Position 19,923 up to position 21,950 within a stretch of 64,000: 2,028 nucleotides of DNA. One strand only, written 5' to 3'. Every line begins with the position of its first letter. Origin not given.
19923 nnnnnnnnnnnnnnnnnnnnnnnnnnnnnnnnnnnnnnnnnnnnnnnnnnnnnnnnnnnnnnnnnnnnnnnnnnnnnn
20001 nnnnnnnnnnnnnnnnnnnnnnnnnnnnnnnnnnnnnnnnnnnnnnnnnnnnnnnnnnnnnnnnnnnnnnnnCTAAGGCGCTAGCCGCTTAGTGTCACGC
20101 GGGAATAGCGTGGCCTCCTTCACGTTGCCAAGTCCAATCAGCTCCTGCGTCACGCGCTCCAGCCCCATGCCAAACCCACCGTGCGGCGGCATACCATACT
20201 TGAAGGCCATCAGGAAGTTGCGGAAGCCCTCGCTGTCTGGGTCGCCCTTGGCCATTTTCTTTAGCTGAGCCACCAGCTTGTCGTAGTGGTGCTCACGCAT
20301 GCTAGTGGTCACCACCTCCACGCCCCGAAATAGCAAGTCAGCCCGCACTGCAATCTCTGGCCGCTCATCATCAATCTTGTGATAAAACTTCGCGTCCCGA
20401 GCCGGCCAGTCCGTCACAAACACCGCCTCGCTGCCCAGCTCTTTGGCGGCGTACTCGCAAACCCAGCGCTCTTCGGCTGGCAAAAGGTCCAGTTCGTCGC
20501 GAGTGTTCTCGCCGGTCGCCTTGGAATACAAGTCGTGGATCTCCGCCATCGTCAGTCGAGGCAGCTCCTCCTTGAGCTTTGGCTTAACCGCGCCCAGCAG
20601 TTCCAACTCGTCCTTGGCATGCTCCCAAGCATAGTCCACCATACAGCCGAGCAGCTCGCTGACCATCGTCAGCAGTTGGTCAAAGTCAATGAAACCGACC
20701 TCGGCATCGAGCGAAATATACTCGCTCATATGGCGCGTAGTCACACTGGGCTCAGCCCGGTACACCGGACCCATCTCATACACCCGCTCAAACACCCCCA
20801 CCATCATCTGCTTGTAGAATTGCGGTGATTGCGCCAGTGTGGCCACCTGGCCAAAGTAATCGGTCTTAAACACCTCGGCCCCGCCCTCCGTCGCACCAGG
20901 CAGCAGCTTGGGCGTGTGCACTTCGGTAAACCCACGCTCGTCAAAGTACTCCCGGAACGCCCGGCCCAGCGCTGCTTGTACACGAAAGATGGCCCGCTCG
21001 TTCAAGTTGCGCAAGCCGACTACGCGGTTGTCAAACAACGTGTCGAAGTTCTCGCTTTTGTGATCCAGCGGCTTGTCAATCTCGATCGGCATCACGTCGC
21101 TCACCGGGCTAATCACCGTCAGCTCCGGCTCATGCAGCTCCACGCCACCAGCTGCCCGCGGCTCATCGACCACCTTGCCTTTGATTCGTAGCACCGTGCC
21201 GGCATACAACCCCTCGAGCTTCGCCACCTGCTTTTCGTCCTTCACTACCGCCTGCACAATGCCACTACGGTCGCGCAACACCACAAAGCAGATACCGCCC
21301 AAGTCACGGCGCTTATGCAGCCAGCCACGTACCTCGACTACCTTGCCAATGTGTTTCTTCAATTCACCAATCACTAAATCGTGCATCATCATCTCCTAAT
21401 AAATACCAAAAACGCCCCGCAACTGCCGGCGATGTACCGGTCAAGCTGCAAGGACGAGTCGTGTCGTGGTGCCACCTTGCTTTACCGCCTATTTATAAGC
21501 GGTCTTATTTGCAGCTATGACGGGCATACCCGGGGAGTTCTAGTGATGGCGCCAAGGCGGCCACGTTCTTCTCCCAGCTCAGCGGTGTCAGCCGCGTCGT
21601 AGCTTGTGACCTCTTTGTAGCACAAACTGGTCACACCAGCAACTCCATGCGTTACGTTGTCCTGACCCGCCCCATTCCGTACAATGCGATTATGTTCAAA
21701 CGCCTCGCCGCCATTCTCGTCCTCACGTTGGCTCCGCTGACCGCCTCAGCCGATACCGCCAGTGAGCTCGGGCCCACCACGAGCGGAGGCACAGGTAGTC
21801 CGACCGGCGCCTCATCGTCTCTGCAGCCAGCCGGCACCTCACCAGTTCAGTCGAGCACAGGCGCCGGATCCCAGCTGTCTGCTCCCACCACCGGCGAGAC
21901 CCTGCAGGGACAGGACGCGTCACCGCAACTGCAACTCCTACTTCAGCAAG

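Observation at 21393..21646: Possible T-box riboswitch in the aspS leader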

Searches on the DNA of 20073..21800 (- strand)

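Call 4: search_rna_families(source=window, start=21300, end=21800, threshold=evalue, max_evalue=10, show_alignments=5)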
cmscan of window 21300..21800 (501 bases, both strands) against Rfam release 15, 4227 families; matches with E-value up to 10: 2.
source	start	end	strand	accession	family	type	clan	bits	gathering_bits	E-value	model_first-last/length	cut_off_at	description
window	21447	21609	-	RF00230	T-box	Cis-reg; leader;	-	47.5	93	1.9e-09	1-219/219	no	T-box leader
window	21382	21396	-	RF01152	sR1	Gene; snRNA; snoRNA; CD-box;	-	9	45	9.5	1-57/57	no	Small nucleolar RNA sR1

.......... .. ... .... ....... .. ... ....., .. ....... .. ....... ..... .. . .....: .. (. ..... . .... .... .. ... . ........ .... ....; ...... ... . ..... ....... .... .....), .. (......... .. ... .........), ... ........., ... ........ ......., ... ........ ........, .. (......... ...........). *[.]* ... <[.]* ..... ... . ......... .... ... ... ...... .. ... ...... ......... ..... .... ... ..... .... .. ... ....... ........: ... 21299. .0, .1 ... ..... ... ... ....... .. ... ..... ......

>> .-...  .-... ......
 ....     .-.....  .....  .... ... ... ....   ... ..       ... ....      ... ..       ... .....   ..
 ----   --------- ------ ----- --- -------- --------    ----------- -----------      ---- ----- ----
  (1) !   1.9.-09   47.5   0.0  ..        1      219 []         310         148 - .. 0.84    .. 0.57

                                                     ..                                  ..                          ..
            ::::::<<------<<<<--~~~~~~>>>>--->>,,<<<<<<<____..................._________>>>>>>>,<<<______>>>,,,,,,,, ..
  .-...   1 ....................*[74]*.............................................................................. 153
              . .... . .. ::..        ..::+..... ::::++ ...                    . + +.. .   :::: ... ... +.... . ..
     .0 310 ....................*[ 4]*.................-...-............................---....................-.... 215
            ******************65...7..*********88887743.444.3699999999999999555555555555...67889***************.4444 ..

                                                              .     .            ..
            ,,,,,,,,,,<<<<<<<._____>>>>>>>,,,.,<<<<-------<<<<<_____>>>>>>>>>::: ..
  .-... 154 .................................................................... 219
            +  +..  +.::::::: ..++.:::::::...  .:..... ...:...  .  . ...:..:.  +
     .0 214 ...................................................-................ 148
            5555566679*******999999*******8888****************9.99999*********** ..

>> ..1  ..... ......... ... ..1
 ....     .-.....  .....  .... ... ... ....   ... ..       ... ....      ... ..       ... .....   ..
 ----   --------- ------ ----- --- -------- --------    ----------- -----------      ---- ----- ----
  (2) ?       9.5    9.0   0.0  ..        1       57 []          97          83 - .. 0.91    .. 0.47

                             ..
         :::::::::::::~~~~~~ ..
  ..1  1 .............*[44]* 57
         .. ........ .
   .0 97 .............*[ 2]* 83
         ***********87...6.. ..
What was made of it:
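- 21576..21604 (-): Ultrashort Stem I: base helix (A-U, G-C, C-G), K-turn (3-nt bulge UAC, tandem G.A/A.G), 4-bp top helix GCGG/CCGC and 6-nt apical loop CUGACA. There is no distal platform. In the RF00230 alignment, 74 Stem I positions are replaced by 4 nt (call 4).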

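Call 46: build_rna_model(alignment_id=A2, structure=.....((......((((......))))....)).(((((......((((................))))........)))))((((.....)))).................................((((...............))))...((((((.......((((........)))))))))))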
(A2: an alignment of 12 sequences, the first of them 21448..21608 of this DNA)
Model R1 built from alignment A2 (12 sequences, 189 columns); structure: as given.
model positions 151; base pairs 33; branch points 4; effective number of sequences 1.31; information 0.59 bits per position. Calibrated on 0.2 Mb of random sequence (short: E-values are rough).
structure used (alignment columns):
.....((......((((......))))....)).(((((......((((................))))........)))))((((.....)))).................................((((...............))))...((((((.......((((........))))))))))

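Call 47: search_with_rna_model(model_id=R1, sources=[window, L001, L002, L003, L004, L005, L006, L007, L008, L009, L010, L011, L012, L013, L014, L015, L016, L017, L018, L019, L020, L021, L022, L023, L024, L025, L026, L027, L028, L029, L030, L031, L032, L033, L034, L035, L036, L037, L038, L039, L040, L041, L042, L043, L044, L045, L046, L047, L048, L049, L050, L051, L052, L053, L054, L055, L056, L057, L058, L059, L060, L061, L062, L063, L064, L065, L066, L067, L068, L069, L070, L071, L072, L073, L074, L075, L076, L077, L078, L079, L080], max_evalue=0.1)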
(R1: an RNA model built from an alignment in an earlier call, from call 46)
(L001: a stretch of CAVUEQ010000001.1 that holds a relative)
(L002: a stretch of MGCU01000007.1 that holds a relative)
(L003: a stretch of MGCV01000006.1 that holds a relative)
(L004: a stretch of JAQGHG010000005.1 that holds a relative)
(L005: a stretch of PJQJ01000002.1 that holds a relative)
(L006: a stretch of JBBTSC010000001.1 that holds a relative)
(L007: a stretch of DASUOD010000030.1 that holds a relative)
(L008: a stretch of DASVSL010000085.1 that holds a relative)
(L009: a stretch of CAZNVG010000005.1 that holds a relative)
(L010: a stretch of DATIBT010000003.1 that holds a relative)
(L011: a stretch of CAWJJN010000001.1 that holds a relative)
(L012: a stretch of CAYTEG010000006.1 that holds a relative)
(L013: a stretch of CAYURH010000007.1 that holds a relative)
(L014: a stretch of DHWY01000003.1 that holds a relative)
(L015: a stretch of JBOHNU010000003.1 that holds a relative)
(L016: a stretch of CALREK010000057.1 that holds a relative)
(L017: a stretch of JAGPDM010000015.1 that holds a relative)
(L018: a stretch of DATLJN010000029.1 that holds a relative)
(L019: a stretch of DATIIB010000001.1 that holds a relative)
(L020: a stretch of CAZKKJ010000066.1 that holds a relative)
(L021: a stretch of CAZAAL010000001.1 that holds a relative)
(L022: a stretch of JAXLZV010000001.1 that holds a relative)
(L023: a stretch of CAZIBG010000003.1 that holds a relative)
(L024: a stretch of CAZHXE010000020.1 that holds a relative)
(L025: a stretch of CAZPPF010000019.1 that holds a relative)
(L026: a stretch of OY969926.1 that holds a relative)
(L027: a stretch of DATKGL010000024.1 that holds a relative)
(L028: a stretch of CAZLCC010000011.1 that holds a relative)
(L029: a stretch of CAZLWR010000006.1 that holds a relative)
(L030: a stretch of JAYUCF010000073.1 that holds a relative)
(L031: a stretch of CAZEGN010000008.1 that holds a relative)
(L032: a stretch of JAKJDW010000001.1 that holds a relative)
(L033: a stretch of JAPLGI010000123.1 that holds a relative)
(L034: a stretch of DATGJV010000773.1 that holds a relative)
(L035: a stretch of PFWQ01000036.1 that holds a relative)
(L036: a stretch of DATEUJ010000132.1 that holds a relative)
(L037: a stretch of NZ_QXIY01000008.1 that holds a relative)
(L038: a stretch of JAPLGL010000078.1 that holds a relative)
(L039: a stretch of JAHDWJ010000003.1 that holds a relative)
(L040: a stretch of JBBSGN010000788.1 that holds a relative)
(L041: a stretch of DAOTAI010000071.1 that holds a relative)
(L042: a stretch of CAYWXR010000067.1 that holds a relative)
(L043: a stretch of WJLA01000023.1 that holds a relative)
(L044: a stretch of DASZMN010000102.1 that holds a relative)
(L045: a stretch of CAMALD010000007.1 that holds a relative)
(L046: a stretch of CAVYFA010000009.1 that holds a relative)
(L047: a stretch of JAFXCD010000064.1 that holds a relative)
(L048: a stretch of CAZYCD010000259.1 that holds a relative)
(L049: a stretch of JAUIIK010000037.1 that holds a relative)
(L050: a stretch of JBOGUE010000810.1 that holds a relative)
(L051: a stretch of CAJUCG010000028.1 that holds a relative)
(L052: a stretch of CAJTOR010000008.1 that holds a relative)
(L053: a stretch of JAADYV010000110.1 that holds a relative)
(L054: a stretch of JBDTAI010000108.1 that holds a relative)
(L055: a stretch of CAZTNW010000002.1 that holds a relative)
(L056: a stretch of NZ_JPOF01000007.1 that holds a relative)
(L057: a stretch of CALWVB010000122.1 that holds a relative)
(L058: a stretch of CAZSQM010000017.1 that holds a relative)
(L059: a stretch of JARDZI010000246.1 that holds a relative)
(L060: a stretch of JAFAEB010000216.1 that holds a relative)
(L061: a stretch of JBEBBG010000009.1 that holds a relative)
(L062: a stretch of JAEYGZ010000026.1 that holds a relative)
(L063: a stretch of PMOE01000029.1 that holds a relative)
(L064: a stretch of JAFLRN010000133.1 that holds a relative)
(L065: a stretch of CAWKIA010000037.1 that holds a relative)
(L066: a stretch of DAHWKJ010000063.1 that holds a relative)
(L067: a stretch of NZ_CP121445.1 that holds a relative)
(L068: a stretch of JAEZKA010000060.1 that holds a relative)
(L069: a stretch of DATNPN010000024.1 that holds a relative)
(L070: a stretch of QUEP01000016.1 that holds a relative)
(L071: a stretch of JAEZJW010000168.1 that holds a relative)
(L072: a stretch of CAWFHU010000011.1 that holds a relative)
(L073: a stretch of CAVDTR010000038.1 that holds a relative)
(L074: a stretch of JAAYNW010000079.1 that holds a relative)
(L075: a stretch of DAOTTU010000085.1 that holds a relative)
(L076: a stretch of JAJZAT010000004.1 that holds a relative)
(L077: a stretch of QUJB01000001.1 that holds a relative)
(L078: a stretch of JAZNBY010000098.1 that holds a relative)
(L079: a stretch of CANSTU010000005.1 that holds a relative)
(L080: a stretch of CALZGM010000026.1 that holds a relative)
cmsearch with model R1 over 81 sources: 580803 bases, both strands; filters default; matches with E-value up to 0.1: 20.
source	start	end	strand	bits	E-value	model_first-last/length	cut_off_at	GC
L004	2785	2935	+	151.4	6.4e-47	1-151/151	no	0.56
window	21448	21608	-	150.9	9e-47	1-151/151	no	0.58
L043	1408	1564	+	125.8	1.4e-38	1-151/151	no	0.46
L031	2745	2925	+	88.7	1.6e-26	1-151/151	no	0.45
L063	2773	2926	+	51.4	2.2e-14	1-151/151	no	0.69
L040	143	317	+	38.7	2.9e-10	1-151/151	no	0.65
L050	2327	2494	+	37.5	7.1e-10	1-151/151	no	0.69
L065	2691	2864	+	36.7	1.3e-09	1-151/151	no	0.7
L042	226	390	+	34.8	5.4e-09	1-151/151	no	0.68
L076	2900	2964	+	34.7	6e-09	88-151/151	no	0.71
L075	2767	2939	+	30.6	1.3e-07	1-151/151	no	0.6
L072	2790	2942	+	28.6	5.5e-07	1-151/151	no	0.68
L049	2747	2907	+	27.1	1.7e-06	1-151/151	no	0.72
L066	2837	2933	+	26.1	3.8e-06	1-151/151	no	0.63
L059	712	854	+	23.2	3.3e-05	1-151/151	no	0.44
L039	2646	2792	+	22.9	4.1e-05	1-151/151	no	0.58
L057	394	557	+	21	0.00017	1-151/151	no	0.4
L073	2677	2848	+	19.6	0.0005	1-151/151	no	0.48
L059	901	950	+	18.8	0.00089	99-151/151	no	0.44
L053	2779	2964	+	14.1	0.029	1-151/151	no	0.61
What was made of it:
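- L031, which was not used to build model R1, scores 88.7 bits, E 1.6e-26 (call 47).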

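Call 48: search_with_rna_model(model_id=R1, sources=[L081, L082, L083, L084, L085, L086, L087, L088, L089, L090, L091, L092, L093, L094, L095, L096, L097, L098, L099, L100, L101, L102, L103, L104, L105, L106, L107, L108, L109, L110, L111, L112, L113, L114, L115, L116, L117, L118, L119, L120, L121, L122, L123, L124, L125, L126, L127, L128, L129, L130, L131, L132, L133, L134, L135, L136, L137, L138, L139, L140, L141, L142, L143, L144, L145, L146, L147, L148, L149, L150, L151, L152, L153, L154, L155, L156, L157, L158, L159, L160, L161, L162, L163, L164, L165, L166, L167, L168, L169, L170, L171, L172, L173, L174, L175, L176, L177, L178], max_evalue=0.1)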
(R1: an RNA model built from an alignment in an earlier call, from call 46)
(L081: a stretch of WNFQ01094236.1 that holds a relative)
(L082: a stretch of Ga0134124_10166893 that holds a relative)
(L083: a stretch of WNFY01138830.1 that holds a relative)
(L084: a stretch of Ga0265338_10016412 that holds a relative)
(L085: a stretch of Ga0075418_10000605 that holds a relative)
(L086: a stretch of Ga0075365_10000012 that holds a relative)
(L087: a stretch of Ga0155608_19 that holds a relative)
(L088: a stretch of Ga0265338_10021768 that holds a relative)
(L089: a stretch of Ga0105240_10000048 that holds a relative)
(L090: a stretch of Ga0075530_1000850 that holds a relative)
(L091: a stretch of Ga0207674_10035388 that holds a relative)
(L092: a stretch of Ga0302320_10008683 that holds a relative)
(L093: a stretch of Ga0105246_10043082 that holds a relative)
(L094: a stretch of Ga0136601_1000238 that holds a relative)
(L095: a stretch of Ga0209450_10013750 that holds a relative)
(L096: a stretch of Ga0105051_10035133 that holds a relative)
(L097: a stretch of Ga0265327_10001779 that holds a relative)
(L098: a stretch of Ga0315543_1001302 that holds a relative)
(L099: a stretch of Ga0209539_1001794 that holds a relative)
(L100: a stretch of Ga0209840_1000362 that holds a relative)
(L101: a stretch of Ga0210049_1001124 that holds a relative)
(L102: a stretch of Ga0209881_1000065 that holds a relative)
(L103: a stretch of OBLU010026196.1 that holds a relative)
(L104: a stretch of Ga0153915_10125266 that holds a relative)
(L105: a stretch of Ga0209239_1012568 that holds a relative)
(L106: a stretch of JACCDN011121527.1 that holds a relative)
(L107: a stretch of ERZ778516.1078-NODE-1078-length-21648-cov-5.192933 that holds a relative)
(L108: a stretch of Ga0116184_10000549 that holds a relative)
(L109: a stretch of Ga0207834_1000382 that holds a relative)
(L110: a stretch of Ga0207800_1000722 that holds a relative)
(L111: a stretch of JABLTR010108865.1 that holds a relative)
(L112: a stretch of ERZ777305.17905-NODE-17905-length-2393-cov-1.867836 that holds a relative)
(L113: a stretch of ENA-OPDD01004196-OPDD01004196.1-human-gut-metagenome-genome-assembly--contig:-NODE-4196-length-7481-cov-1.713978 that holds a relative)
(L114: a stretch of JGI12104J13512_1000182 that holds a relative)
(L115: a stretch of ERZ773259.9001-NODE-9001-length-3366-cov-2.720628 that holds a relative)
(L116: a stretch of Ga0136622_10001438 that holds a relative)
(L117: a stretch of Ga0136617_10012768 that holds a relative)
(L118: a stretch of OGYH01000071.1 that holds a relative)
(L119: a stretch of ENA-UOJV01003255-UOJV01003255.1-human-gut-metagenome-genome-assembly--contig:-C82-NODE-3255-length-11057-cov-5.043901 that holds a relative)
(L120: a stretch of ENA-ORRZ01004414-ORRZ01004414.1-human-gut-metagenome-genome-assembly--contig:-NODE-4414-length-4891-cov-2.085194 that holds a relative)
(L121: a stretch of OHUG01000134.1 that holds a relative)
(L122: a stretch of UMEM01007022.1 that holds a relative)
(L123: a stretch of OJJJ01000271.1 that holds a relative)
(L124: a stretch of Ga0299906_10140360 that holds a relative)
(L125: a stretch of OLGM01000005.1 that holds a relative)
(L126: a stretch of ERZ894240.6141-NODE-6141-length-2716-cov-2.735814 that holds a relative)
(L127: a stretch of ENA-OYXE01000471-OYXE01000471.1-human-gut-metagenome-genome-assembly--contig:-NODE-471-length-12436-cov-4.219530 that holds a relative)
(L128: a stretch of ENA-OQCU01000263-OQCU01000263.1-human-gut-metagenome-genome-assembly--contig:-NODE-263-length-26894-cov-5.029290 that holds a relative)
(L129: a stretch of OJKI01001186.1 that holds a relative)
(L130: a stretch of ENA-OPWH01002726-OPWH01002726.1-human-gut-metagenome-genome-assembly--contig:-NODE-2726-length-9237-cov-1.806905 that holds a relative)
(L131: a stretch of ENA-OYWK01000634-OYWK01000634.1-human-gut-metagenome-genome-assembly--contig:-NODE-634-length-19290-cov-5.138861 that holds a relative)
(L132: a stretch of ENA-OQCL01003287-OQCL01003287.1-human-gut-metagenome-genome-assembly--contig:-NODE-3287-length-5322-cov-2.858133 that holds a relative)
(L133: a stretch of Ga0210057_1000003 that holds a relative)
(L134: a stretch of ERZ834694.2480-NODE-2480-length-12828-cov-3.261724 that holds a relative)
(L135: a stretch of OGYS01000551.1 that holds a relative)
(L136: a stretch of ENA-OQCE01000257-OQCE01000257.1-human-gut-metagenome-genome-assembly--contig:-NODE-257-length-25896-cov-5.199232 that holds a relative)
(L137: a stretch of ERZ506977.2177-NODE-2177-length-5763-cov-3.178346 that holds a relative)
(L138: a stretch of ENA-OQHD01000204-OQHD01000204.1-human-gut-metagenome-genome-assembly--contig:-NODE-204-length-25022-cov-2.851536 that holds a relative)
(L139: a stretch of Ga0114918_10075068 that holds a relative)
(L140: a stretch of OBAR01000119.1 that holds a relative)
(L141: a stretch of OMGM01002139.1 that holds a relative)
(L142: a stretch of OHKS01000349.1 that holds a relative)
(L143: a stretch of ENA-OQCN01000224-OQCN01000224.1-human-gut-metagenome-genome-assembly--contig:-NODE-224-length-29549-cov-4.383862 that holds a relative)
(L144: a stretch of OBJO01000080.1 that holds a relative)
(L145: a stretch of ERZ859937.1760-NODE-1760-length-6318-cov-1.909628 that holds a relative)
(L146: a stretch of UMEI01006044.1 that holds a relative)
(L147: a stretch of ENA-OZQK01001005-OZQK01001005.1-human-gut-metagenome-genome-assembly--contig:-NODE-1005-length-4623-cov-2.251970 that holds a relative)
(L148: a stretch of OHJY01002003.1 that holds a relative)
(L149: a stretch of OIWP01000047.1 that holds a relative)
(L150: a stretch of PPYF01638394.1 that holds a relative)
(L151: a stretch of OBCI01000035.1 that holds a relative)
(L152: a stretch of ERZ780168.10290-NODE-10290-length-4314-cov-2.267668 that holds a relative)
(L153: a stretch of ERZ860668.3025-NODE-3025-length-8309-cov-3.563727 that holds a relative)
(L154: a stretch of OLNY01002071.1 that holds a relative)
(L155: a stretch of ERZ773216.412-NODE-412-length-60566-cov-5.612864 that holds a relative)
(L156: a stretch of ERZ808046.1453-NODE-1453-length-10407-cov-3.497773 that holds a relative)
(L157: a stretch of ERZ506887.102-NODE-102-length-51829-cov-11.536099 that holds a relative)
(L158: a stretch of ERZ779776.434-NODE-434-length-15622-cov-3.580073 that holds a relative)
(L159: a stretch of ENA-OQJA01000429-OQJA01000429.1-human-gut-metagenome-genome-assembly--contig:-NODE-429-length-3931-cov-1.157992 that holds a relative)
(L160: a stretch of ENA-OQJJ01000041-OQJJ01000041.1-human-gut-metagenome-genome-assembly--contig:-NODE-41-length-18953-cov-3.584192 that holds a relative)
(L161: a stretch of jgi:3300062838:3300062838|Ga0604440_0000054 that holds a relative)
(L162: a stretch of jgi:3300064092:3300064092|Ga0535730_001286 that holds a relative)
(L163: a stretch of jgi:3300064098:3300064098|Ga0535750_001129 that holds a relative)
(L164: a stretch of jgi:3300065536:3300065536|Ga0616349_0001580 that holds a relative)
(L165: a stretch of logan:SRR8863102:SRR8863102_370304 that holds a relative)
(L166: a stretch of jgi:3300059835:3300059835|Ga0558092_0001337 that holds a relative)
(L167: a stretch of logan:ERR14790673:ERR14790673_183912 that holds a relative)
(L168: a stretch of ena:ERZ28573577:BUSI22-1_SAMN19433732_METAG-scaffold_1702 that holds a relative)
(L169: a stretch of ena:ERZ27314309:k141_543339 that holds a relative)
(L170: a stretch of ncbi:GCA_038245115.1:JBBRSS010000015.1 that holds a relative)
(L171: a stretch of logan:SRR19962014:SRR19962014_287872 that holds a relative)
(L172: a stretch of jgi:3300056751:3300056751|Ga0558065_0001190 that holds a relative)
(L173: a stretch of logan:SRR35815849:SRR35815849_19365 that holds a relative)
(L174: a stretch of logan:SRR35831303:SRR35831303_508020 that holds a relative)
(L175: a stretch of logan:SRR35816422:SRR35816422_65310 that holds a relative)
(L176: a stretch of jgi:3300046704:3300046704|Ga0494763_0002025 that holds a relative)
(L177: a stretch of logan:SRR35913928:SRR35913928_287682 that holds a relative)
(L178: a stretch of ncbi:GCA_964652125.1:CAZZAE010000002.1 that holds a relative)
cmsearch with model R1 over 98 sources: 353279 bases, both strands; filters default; matches with E-value up to 0.1: 21.
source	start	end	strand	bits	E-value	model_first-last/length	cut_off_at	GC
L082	618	767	+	158.6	1.7e-49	1-151/151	no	0.59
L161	489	644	+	151.8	2.8e-47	1-151/151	no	0.54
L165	495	642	+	151.6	3.4e-47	1-151/151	no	0.56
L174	487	642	+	149.8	1.3e-46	1-151/151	no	0.56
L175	487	642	+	149.8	1.3e-46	1-151/151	no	0.56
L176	485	645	+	144.7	5.7e-45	1-151/151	no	0.58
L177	100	260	+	144.7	5.7e-45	1-151/151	no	0.58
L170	479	635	+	143.1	1.9e-44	1-151/151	no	0.54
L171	468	624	+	143.1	1.9e-44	1-151/151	no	0.54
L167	485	636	+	137.8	9.9e-43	1-151/151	no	0.63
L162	493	658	+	137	1.9e-42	1-151/151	no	0.62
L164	493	658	+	137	1.9e-42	1-151/151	no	0.62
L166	475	646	+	136.5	2.7e-42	1-151/151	no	0.55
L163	493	658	+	135.4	6.2e-42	1-151/151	no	0.61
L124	109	272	+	54.5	1.3e-15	1-151/151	no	0.6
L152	75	223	+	22.4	3.5e-05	1-151/151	no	0.55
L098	1300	1335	+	21.9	5.2e-05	117-151/151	no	0.56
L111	1186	1347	+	21.3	8.3e-05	1-151/151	no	0.4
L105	1362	1470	+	18.3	0.00077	1-151/151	no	0.7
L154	1030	1202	+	17.8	0.0011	1-151/151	no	0.54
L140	884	1025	+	13.4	0.03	1-151/151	no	0.53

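Call 70: search_rna_families(sources=[L004, L043, L031, L082, L161, L162, L165, L166, L167, L170, L174, L176, L063], threshold=evalue, max_evalue=0.01)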
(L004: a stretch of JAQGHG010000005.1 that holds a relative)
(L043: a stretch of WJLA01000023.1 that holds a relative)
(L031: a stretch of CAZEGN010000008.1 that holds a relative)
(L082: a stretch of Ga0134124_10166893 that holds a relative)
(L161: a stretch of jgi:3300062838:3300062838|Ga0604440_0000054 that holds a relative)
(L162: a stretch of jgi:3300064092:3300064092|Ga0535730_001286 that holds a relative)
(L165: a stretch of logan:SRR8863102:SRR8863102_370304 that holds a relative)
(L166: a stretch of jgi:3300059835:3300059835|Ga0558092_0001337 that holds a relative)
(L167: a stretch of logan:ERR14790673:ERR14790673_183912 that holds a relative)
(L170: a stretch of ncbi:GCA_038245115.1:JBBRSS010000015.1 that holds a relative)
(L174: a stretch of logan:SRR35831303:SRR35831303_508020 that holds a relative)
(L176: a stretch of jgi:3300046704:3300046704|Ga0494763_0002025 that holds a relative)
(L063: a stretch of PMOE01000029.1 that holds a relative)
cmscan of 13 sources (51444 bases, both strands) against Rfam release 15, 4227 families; matches with E-value up to 0.01: 14.
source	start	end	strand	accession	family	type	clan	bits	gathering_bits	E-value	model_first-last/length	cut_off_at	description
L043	4937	5010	-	RF00005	tRNA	Gene; tRNA;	CL00001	66.5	29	2.3e-12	1-71/71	no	tRNA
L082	617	768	+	RF00230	T-box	Cis-reg; leader;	-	58.7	93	2.7e-10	1-219/219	no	T-box leader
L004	2784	2936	+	RF00230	T-box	Cis-reg; leader;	-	52.2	93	1.3e-08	1-219/219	no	T-box leader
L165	494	643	+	RF00230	T-box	Cis-reg; leader;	-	52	93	1.4e-08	1-219/219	no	T-box leader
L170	478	636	+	RF00230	T-box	Cis-reg; leader;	-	50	93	4.5e-08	1-219/219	no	T-box leader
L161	488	645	+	RF00230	T-box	Cis-reg; leader;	-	49.6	93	5.9e-08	1-219/219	no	T-box leader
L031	2744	2926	+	RF00230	T-box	Cis-reg; leader;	-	46.2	93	4.5e-07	1-219/219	no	T-box leader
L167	484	637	+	RF00230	T-box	Cis-reg; leader;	-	44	93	1.6e-06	1-219/219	no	T-box leader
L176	484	646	+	RF00230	T-box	Cis-reg; leader;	-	42.3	93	4.5e-06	1-219/219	no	T-box leader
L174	486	643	+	RF00230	T-box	Cis-reg; leader;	-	40.4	93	1.4e-05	1-219/219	no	T-box leader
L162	492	659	+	RF00230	T-box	Cis-reg; leader;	-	39.4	93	2.4e-05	1-219/219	no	T-box leader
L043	1407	1565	+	RF00230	T-box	Cis-reg; leader;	-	39.1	93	3e-05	1-219/219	no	T-box leader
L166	474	647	+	RF00230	T-box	Cis-reg; leader;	-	38.8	93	3.6e-05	1-219/219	no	T-box leader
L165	2028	2082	-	RF00008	Hammerhead_3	Gene; ribozyme;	CL00010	37.4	48.5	0.00015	1-54/54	no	Hammerhead ribozyme (type III)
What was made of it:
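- Closest known: Canonical class I transcriptional T-box. Different: The RF00230 score is therefore 39-59 bits against a gathering score of 93 (calls 4, 70).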
